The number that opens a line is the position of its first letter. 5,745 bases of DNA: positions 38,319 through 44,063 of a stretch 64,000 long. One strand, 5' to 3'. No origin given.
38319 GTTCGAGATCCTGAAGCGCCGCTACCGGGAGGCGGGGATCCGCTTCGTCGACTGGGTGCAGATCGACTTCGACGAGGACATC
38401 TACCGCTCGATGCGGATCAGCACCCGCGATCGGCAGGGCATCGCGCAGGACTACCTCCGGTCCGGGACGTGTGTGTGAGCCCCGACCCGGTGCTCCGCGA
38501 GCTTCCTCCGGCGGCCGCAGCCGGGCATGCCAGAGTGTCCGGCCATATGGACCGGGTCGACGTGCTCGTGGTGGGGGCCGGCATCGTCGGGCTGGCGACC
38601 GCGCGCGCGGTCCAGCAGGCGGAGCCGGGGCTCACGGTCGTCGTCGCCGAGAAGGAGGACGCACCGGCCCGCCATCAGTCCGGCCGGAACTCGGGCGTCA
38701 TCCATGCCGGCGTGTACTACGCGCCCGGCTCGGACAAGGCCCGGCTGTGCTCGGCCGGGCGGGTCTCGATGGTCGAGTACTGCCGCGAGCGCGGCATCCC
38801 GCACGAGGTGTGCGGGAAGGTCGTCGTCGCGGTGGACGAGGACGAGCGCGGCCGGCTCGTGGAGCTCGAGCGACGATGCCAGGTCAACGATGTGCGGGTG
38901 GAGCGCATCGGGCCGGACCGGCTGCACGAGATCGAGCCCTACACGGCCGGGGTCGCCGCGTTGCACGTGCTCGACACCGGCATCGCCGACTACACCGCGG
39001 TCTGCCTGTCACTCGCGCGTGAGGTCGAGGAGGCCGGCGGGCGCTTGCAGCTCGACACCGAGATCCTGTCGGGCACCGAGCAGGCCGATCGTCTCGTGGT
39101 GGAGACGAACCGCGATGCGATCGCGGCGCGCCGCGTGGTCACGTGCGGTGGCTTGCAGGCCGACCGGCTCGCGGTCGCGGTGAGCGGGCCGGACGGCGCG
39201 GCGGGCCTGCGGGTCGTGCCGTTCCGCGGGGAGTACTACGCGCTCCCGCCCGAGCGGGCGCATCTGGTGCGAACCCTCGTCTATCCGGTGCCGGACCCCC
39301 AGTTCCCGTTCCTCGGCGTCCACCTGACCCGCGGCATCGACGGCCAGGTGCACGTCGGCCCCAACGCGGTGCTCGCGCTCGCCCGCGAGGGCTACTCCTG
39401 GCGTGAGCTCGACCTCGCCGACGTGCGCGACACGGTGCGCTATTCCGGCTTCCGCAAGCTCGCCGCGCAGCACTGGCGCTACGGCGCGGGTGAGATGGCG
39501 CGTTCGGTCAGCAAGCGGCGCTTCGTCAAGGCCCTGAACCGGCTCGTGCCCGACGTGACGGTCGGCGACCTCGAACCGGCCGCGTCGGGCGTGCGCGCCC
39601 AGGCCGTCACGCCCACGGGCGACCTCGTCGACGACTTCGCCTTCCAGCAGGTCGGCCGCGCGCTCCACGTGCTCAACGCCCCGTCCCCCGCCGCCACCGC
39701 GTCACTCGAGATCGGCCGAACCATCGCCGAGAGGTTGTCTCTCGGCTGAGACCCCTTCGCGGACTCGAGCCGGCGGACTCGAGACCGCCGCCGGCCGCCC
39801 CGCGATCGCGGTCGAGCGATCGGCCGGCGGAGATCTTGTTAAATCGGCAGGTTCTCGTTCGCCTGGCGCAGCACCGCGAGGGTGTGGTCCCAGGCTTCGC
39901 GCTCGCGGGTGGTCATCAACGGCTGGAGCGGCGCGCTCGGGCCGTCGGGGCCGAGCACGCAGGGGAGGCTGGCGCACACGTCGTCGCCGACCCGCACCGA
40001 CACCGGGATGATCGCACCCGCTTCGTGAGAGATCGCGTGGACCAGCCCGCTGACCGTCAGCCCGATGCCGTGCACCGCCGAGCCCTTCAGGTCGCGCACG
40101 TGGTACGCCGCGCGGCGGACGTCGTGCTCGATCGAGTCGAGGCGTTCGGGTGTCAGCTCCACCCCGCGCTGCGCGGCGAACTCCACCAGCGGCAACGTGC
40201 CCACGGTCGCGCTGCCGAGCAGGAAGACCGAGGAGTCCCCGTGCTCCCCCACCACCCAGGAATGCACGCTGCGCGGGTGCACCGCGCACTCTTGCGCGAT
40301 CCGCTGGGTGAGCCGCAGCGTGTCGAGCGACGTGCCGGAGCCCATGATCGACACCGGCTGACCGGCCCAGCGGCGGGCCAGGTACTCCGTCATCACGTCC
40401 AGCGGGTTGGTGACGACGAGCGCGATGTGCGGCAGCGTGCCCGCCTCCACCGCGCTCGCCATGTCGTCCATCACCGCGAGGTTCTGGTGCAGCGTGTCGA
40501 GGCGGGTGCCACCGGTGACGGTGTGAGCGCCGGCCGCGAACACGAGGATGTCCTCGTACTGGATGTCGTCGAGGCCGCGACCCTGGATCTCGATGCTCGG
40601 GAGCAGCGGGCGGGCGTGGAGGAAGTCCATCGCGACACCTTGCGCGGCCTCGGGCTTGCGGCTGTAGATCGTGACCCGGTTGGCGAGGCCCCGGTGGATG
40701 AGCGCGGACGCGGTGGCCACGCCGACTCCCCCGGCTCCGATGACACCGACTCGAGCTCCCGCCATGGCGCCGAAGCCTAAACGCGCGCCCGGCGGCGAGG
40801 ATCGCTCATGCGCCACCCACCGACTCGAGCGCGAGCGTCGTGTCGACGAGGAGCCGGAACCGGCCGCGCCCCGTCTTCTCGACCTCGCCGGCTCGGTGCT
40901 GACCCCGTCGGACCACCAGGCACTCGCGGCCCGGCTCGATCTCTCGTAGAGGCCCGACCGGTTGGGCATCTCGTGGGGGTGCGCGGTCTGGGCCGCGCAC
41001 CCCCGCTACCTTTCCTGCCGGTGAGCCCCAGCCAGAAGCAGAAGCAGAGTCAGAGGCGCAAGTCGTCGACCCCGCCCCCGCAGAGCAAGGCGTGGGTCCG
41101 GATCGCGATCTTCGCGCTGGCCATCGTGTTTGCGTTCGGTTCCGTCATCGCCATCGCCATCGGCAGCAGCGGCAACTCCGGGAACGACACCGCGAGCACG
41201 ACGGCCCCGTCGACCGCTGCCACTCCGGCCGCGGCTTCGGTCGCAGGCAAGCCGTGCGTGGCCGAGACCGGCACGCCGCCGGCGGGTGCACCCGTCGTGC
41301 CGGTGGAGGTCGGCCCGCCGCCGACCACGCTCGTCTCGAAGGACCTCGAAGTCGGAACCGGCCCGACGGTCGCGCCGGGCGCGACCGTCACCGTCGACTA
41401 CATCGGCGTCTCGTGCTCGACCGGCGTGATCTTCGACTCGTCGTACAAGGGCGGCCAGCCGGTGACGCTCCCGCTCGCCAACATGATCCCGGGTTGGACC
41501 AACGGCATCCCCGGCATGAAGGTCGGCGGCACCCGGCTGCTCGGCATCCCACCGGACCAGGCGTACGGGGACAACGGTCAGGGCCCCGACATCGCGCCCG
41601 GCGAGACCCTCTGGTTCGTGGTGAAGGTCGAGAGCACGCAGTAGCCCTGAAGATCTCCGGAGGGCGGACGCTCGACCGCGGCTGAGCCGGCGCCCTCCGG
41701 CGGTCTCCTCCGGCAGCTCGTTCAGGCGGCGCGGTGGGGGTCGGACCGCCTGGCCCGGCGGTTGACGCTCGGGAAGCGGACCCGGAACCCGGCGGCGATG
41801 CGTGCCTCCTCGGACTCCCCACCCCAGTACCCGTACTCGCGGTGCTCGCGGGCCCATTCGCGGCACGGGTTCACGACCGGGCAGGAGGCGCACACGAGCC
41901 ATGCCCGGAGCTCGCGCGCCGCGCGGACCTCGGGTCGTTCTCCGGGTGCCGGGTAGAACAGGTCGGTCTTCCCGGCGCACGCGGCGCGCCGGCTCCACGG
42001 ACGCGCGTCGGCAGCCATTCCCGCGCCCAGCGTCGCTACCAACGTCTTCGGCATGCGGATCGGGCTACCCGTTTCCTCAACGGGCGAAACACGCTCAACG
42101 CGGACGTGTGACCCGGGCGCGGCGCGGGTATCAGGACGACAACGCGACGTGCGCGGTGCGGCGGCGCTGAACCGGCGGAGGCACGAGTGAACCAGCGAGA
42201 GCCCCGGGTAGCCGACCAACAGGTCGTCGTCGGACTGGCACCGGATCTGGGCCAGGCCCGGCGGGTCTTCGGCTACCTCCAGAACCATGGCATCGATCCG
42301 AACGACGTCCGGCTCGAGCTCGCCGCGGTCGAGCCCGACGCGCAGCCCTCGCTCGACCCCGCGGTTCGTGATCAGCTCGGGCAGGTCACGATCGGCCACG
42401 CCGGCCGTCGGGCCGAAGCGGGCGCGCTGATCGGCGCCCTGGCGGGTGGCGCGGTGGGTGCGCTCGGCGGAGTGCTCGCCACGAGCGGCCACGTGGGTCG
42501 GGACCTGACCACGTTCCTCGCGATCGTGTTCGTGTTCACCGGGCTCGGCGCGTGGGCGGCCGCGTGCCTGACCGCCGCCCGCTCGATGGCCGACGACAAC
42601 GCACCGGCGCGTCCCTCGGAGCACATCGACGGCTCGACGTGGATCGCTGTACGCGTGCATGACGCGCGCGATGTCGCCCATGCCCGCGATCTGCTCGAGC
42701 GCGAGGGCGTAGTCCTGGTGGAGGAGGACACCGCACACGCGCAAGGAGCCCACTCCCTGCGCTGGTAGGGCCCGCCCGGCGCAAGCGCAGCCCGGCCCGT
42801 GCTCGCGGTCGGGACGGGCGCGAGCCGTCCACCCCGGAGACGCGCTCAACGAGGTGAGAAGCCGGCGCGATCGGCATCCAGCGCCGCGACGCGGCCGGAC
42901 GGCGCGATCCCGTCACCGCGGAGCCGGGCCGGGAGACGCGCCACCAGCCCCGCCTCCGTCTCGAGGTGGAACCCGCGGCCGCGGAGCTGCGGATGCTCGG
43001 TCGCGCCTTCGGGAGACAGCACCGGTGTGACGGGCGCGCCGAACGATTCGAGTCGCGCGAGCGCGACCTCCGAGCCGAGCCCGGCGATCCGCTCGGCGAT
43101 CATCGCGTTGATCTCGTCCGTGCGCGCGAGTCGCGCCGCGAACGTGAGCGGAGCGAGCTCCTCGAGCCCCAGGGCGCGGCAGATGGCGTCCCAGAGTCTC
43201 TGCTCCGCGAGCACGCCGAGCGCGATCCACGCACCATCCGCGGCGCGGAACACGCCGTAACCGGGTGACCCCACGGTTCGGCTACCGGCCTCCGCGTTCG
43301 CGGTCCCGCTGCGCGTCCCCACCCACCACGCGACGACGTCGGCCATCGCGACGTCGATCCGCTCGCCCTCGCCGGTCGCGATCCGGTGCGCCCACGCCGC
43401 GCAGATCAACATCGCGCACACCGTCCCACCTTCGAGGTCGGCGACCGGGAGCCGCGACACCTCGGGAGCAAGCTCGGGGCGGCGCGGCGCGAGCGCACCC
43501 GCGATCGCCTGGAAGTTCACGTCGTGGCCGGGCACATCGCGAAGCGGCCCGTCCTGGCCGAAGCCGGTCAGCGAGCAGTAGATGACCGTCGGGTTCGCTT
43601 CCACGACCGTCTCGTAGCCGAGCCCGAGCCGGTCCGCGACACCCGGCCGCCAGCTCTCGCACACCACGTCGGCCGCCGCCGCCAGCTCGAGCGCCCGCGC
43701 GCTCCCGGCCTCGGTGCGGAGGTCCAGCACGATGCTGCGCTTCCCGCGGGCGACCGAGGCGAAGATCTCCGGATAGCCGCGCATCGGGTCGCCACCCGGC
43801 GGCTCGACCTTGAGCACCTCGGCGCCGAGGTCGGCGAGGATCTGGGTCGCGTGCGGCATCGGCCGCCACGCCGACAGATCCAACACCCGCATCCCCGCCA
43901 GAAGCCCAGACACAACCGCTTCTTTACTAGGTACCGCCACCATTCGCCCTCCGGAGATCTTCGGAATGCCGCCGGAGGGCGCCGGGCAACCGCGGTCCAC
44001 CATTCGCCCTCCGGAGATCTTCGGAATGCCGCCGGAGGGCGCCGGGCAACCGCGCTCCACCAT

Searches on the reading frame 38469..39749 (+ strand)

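Call 40: search_protein_families(library=pfam, proteins=[window:38469-39749:+], max_evalue=0.00001)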
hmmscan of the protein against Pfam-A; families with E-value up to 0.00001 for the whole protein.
window:38469-39749:+ (426 aa): 1 family
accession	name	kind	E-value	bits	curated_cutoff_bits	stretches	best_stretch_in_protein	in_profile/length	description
PF01266.30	DAO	-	3.1e-53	182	27.9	1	31-422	1-353/353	FAD dependent oxidoreductase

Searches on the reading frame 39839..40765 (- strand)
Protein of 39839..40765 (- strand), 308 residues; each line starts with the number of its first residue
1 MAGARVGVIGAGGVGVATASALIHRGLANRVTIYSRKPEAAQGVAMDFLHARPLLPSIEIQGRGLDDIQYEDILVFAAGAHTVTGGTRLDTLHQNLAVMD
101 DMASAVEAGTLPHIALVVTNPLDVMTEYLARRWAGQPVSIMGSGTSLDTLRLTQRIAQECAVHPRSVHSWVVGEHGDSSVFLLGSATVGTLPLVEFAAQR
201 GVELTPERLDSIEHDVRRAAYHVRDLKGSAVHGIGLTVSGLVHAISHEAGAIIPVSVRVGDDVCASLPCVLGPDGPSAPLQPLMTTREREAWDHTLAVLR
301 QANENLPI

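Call 40: search_protein_families(library=pfam, proteins=[window:39839-40765:-], max_evalue=0.00001)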
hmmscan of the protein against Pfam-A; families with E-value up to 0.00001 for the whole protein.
window:39839-40765:- (308 aa): 2 families
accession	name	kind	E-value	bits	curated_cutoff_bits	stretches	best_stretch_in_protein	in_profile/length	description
PF00056.29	Ldh_1_N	-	1.7e-21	77.2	27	1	5-131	2-130/141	lactate/malate dehydrogenase, NAD binding domain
PF02866.23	Ldh_1_C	-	1.1e-20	74.8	22.6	1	145-303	1-167/174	lactate/malate dehydrogenase, alpha/beta C-terminal domain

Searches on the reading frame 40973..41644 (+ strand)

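Call 40: search_protein_families(library=pfam, proteins=[window:40973-41644:+], max_evalue=0.00001)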
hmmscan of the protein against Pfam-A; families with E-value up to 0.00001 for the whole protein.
window:40973-41644:+ (223 aa): 1 family
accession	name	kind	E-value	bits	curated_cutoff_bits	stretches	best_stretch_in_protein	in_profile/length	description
PF00254.34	FKBP_C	-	2.7e-22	79.3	21.1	1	132-219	3-93/94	FKBP-type peptidyl-prolyl cis-trans isomerase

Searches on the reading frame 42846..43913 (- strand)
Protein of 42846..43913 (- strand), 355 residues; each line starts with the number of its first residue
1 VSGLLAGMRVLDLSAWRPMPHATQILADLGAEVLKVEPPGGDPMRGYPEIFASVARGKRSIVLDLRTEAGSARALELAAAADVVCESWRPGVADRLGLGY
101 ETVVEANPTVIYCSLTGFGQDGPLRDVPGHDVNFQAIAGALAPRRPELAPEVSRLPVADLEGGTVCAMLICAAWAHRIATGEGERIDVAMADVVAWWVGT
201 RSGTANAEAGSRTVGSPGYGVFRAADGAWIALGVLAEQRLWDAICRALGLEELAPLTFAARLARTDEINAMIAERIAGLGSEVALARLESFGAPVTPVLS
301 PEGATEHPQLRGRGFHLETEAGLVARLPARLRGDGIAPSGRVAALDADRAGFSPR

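Call 40: search_protein_families(library=pfam, proteins=[window:42846-43913:-], max_evalue=0.00001)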
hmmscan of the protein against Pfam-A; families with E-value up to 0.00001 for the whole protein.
window:42846-43913:- (355 aa): 1 family
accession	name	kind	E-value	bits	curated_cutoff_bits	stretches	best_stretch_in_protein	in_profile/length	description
PF02515.22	CoA_transf_3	-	8.9e-86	288.7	23.3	1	5-330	1-347/366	CoA-transferase family III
